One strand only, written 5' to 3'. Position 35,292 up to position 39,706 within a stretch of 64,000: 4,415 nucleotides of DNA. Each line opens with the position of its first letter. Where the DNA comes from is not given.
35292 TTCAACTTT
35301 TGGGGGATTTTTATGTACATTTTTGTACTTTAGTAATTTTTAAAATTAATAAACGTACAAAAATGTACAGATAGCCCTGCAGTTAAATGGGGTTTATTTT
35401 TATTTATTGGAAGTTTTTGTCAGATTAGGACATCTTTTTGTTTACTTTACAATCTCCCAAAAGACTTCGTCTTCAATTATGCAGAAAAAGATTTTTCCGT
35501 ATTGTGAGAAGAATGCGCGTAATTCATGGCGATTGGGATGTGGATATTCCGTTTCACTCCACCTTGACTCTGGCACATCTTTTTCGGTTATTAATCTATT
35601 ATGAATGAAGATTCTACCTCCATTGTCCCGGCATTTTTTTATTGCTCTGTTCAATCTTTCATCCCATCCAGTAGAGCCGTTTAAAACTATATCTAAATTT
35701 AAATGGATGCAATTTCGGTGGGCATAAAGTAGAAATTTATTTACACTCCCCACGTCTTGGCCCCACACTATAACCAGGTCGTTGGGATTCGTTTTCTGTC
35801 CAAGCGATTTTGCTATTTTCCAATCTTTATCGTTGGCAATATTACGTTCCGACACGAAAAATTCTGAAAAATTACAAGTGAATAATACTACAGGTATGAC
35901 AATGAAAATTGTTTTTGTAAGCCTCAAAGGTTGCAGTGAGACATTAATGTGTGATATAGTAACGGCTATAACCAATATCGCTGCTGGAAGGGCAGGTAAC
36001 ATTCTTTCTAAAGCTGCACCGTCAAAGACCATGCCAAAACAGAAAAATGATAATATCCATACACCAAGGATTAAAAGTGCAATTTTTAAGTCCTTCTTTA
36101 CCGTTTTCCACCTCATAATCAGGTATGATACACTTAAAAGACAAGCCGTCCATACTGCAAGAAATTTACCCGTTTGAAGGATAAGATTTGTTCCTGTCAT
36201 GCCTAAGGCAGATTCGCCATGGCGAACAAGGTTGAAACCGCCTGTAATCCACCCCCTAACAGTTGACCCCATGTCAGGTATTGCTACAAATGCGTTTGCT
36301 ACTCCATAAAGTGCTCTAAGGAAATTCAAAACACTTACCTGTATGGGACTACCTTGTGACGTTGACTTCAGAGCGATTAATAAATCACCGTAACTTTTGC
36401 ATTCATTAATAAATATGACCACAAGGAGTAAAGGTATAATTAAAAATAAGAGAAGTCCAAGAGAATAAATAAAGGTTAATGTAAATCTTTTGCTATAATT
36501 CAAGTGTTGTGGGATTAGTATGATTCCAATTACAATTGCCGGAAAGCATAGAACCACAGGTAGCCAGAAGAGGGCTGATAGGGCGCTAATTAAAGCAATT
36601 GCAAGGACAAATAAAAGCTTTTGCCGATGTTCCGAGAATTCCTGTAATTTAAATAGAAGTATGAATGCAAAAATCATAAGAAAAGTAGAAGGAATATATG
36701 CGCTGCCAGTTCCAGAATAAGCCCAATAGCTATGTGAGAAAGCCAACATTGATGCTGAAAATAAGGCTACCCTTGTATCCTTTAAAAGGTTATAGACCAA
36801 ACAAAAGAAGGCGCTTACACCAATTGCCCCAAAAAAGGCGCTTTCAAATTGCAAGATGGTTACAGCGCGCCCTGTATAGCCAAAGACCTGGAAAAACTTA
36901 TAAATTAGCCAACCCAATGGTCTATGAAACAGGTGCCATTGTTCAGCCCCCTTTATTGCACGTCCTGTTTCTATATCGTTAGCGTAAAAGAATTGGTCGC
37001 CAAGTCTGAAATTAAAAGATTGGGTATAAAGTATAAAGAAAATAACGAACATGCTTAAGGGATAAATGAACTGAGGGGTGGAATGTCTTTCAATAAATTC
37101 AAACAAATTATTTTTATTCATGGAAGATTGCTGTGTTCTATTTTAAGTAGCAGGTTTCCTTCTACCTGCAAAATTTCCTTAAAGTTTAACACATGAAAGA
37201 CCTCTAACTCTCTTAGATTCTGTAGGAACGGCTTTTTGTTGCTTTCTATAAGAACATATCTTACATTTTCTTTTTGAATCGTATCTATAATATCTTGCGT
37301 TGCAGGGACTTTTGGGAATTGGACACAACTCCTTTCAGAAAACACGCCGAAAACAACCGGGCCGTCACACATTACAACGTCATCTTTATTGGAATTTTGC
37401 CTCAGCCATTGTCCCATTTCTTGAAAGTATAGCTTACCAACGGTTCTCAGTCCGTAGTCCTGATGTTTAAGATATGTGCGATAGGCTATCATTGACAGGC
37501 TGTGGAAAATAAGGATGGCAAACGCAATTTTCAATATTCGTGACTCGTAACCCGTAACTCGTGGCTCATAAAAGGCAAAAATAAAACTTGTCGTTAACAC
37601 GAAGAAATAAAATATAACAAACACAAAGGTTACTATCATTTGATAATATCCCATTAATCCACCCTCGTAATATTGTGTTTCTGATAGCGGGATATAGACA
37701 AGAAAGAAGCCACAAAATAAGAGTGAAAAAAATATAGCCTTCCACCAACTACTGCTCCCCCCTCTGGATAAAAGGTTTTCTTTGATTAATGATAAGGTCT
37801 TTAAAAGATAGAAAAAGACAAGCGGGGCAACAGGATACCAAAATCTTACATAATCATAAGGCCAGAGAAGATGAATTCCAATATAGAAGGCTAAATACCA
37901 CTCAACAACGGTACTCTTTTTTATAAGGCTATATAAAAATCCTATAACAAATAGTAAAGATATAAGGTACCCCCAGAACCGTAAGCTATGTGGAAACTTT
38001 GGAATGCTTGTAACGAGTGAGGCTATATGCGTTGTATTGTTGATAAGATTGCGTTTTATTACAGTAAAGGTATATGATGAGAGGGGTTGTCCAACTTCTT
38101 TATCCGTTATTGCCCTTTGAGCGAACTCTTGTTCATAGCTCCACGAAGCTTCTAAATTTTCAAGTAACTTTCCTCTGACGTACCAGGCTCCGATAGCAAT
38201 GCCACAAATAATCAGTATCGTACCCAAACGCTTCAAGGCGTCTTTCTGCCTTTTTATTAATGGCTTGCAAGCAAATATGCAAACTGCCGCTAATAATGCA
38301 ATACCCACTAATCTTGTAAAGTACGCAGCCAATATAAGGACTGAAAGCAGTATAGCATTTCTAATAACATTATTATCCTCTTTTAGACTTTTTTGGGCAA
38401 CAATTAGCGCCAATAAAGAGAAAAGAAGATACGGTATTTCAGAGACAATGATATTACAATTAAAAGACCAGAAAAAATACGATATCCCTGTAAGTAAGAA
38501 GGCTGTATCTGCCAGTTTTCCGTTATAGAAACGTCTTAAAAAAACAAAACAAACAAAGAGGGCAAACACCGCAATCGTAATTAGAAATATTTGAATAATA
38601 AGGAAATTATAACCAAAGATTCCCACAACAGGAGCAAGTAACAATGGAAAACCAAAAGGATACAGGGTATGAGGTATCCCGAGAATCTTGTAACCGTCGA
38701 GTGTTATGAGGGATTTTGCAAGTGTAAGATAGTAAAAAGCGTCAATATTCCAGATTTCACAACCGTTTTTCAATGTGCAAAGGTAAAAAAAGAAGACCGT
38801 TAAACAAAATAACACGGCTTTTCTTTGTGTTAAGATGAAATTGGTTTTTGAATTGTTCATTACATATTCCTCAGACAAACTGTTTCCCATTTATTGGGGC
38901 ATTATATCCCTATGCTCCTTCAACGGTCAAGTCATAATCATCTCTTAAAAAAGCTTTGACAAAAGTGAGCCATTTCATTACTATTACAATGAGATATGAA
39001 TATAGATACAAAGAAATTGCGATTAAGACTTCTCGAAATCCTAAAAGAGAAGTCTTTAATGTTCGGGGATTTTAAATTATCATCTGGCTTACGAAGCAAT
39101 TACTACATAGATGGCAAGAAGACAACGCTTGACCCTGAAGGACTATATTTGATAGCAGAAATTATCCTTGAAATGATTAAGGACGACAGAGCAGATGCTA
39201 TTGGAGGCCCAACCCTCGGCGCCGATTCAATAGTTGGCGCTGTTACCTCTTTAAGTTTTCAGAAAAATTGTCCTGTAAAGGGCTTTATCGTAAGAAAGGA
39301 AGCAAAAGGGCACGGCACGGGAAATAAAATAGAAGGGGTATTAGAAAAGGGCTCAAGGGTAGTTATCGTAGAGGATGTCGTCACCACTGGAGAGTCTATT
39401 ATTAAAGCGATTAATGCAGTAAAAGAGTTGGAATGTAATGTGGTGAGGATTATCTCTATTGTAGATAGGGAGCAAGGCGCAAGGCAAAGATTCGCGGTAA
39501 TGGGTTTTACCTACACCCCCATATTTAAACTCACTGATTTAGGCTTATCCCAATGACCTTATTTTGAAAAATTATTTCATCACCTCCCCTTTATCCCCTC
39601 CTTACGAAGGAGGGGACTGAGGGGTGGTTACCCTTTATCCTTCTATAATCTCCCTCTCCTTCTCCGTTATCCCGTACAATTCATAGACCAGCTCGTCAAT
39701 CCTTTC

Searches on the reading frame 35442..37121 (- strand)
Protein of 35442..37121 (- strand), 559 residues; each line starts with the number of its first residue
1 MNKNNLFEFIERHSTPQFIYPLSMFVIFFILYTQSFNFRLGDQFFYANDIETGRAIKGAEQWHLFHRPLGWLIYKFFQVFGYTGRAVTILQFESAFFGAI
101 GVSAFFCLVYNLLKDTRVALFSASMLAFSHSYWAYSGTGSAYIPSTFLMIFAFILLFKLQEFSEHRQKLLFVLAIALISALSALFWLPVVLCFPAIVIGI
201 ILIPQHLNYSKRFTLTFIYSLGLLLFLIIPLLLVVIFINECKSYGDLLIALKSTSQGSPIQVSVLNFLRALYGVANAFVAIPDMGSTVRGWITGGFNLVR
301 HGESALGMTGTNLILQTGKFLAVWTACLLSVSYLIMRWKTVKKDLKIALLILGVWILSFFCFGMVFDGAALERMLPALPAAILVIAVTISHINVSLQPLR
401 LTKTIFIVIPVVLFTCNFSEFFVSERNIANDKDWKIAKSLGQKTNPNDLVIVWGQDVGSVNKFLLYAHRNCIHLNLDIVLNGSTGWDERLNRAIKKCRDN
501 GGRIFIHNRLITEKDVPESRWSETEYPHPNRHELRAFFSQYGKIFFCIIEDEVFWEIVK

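Call 8: search_protein_families(library=pfam, proteins=[window:35442-37121:-], max_evalue=0.001)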
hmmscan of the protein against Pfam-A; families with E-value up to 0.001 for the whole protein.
window:35442-37121:- (559 aa): 1 family
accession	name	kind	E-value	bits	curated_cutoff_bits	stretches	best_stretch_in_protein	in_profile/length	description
PF11028.14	TMEM260-like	-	4.1e-05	23.9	24.2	1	68-201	21-171/179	Protein O-mannosyl-transferase TMEM260-like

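Call 10: search_protein_families(library=ncbifam, proteins=[window:35442-37121:-], max_evalue=0.001)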
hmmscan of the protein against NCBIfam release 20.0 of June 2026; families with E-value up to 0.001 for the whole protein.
window:35442-37121:- (559 aa): 0 families

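Call 35: find_encoding_contigs(protein=window:35442-37121:-, flank=3000, max_places=8)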
Protein window:35442-37121:- (559 aa): 3 contigs read that carry it; 3 places shown.
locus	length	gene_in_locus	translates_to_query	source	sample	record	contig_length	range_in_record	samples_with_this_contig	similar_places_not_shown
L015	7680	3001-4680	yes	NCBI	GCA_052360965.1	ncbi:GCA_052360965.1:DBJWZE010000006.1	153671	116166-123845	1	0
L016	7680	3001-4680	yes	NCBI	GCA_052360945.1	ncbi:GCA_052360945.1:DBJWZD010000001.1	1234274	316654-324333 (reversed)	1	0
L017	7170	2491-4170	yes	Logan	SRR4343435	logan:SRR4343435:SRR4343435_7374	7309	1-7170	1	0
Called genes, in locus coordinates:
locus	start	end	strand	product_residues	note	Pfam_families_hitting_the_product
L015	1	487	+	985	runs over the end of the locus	PF04313:HSDR_N (faint), PF02384:N6_Mtase, PF20473:MmeI_Mtase, PF07669:Eco57I, PF12950:TaqI_C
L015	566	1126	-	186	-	PF00156:Pribosyltran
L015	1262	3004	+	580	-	-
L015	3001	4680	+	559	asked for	-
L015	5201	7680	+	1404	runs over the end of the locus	-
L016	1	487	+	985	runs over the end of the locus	PF04313:HSDR_N (faint), PF02384:N6_Mtase, PF20473:MmeI_Mtase, PF07669:Eco57I, PF12950:TaqI_C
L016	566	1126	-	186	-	PF00156:Pribosyltran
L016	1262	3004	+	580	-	-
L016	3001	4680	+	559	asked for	-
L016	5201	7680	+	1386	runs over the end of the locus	-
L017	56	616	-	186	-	PF00156:Pribosyltran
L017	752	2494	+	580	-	-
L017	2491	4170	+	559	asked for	-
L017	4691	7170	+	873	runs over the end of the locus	?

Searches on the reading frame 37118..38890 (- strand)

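Call 8: search_protein_families(library=pfam, proteins=[window:37118-38890:-], max_evalue=0.001)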
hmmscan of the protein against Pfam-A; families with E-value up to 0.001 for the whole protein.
window:37118-38890:- (590 aa): 0 families

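Call 10: search_protein_families(library=ncbifam, proteins=[window:37118-38890:-], max_evalue=0.001)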
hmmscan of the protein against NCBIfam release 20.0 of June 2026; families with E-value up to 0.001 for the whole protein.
window:37118-38890:- (590 aa): 1 family
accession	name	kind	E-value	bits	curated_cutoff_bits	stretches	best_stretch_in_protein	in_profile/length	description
NF047440.1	LA3751_2_3_fam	subfamily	3.9e-05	22.7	200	1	77-236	81-236/460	LA_3751/LA_3752 family putative glycosyltransferase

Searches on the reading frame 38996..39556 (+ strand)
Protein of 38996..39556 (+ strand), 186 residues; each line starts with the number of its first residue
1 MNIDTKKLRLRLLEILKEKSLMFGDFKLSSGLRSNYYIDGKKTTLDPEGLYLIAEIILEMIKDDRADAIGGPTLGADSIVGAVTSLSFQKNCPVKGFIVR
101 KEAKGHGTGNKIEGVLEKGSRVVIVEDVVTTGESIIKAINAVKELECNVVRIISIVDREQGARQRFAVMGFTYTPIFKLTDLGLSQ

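Call 8: search_protein_families(library=pfam, proteins=[window:38996-39556:+], max_evalue=0.001)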
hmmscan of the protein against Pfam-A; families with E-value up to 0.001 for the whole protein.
window:38996-39556:+ (186 aa): 3 families
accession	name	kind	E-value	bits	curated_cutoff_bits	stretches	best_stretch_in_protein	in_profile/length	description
PF00156.33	Pribosyltran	-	5.7e-11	42.4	26.3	1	54-164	16-132/158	Phosphoribosyl transferase domain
PF14681.12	UPRTase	-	7.6e-05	22.7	27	1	110-164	112-167/206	Uracil phosphoribosyltransferase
PF15609.12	PRTase_2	-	0.00053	20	28.8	1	112-165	112-167/188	Phosphoribosyl transferase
